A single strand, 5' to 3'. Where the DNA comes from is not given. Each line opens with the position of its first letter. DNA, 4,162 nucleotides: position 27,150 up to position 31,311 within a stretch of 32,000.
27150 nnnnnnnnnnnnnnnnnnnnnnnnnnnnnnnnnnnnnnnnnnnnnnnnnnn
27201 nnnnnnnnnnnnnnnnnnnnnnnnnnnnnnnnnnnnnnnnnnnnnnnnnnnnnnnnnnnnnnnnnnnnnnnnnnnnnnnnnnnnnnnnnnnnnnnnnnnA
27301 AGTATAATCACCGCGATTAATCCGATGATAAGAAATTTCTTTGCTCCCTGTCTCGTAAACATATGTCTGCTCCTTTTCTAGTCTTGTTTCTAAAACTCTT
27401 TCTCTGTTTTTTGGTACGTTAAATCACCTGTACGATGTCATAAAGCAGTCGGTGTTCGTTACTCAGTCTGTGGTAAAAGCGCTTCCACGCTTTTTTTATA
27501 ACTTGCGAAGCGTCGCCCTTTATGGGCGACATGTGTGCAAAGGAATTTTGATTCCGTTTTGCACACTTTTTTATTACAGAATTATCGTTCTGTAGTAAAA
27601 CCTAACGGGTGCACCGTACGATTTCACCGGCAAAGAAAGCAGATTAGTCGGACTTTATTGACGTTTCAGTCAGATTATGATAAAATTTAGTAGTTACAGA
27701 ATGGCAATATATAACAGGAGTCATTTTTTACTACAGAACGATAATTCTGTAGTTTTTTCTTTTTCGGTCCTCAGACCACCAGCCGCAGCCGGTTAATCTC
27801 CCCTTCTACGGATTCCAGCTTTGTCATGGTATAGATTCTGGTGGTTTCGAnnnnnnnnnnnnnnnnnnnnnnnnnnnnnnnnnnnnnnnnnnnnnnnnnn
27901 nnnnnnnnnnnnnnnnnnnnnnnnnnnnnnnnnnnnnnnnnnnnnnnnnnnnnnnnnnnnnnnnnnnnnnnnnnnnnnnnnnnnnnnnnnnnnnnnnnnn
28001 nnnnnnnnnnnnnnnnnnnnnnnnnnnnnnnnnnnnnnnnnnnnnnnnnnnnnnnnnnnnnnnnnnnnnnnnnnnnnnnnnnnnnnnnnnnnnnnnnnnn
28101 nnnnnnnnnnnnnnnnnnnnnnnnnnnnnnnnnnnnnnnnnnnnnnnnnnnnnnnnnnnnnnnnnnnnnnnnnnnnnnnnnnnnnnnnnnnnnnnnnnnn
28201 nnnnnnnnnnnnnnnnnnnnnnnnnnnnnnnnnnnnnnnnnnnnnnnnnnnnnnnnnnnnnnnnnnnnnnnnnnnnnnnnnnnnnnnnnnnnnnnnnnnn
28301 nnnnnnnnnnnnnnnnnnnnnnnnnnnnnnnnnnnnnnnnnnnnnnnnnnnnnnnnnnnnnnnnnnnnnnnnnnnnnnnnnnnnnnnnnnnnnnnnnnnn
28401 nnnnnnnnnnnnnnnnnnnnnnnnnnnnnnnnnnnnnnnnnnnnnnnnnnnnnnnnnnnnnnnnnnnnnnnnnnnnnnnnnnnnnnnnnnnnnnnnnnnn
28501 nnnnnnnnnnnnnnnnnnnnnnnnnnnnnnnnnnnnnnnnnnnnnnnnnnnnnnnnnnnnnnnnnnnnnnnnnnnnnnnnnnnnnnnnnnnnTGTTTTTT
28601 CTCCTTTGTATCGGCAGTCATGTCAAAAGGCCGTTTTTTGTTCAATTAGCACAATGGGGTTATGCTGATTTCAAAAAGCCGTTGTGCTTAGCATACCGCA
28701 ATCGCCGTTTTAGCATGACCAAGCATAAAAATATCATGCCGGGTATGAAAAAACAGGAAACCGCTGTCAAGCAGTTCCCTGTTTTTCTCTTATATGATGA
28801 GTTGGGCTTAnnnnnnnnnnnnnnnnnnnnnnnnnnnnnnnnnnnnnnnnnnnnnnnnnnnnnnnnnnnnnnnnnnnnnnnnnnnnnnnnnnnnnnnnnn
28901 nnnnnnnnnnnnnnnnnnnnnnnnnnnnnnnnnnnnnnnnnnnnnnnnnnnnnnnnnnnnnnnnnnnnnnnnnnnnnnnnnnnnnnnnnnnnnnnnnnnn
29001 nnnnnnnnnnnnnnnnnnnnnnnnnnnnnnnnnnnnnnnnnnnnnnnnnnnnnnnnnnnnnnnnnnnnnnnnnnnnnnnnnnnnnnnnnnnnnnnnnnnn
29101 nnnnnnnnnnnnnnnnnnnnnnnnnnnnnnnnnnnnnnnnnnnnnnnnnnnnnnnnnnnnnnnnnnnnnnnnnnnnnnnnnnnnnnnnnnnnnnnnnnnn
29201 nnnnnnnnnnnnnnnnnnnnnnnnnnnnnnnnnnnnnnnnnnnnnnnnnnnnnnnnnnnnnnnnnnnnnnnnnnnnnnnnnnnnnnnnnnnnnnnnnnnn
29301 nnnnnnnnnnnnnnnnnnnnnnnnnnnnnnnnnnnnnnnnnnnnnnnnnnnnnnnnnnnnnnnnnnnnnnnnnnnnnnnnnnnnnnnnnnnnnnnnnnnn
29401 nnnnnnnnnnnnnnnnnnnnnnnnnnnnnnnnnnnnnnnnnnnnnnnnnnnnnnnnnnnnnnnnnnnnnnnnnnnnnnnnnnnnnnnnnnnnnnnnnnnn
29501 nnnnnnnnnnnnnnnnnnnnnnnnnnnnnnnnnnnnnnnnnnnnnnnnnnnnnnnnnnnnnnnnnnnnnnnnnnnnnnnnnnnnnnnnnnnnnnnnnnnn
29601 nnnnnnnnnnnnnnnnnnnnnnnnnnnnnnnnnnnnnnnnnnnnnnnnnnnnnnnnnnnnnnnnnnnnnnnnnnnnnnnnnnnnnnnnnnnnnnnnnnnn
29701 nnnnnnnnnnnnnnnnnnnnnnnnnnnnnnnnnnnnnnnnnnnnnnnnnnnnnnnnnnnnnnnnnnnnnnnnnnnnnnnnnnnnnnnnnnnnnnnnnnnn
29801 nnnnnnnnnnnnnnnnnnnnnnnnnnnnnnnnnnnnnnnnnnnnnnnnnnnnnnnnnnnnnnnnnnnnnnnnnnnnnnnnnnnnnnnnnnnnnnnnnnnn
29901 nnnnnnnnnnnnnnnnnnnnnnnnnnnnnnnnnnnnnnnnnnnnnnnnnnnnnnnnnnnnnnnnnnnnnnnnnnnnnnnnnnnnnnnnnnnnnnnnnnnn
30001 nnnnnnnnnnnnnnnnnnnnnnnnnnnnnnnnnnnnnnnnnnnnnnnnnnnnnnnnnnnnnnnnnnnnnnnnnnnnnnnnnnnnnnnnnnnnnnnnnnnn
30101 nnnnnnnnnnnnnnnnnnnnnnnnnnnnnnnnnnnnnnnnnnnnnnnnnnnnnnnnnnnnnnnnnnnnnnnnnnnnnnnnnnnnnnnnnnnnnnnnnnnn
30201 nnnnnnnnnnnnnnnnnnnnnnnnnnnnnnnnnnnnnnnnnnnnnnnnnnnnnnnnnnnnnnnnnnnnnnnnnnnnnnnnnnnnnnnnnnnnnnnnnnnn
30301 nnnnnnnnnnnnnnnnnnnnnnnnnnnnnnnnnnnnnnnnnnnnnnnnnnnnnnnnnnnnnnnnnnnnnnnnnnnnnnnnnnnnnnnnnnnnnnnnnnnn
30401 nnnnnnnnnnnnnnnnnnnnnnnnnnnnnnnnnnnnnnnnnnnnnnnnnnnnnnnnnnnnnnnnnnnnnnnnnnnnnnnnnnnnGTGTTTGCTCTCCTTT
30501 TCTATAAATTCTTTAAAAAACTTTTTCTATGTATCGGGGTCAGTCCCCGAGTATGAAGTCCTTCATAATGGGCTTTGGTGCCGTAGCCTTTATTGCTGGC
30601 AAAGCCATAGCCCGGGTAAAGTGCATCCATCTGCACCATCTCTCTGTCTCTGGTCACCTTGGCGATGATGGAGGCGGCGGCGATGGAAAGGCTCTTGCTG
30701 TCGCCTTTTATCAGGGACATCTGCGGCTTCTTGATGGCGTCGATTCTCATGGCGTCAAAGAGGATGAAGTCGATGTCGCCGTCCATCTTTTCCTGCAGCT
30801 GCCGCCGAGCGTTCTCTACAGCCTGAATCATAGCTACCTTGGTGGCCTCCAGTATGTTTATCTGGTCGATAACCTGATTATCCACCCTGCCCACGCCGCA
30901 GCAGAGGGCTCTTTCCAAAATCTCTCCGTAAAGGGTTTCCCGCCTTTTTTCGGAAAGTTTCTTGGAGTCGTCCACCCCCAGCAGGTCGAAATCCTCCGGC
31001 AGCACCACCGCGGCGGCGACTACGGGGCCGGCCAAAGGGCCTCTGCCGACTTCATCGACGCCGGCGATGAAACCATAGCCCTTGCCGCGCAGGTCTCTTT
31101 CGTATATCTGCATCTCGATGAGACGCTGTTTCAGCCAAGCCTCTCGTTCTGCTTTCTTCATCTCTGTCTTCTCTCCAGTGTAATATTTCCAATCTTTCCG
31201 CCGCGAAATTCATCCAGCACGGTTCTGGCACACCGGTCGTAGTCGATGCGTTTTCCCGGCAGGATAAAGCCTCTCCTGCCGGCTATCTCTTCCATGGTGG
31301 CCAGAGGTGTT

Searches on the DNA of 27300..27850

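Call 67: search_rna_families(source=window, start=27300, end=27850, threshold=evalue, max_evalue=1)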
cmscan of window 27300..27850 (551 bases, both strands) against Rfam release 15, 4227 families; matches with E-value up to 1: 0.
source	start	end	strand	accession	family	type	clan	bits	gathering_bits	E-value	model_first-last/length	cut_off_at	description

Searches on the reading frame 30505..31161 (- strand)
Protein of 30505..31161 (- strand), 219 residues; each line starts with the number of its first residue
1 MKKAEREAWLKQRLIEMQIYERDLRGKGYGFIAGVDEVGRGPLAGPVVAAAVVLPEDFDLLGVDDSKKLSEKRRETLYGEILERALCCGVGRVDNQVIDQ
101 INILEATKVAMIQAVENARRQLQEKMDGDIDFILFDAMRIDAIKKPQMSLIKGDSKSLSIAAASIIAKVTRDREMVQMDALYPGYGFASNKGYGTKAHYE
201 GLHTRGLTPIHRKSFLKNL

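Call 62: find_encoding_contigs(protein=window:30505-31161:-, flank=10000, max_places=8)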
Protein window:30505-31161:- (219 aa): 4 contigs read that carry it; 4 places shown.
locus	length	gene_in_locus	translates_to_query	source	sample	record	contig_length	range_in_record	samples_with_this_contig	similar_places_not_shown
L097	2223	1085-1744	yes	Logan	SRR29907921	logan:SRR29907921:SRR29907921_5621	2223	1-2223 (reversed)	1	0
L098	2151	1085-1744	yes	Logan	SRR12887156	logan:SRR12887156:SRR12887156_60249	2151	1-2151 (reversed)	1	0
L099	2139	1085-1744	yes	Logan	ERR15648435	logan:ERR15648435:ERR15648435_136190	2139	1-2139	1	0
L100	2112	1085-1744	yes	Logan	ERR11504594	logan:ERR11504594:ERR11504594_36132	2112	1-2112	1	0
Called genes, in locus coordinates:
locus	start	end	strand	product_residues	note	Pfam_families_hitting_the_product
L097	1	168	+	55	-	?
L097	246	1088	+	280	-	PF03193:RsgA_GTPase, PF01926:MMR_HSR1, PF02421:FeoB_N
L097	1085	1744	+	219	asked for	PF01351:RNase_HII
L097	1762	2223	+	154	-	?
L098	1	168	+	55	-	?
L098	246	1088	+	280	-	PF03193:RsgA_GTPase, PF01926:MMR_HSR1, PF02421:FeoB_N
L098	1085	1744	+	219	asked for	PF01351:RNase_HII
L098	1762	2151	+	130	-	?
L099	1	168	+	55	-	?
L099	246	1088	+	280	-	PF03193:RsgA_GTPase, PF01926:MMR_HSR1, PF02421:FeoB_N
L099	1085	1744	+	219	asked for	PF01351:RNase_HII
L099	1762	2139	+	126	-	?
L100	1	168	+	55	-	?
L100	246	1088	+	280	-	PF03193:RsgA_GTPase, PF01926:MMR_HSR1, PF02421:FeoB_N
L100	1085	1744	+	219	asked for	PF01351:RNase_HII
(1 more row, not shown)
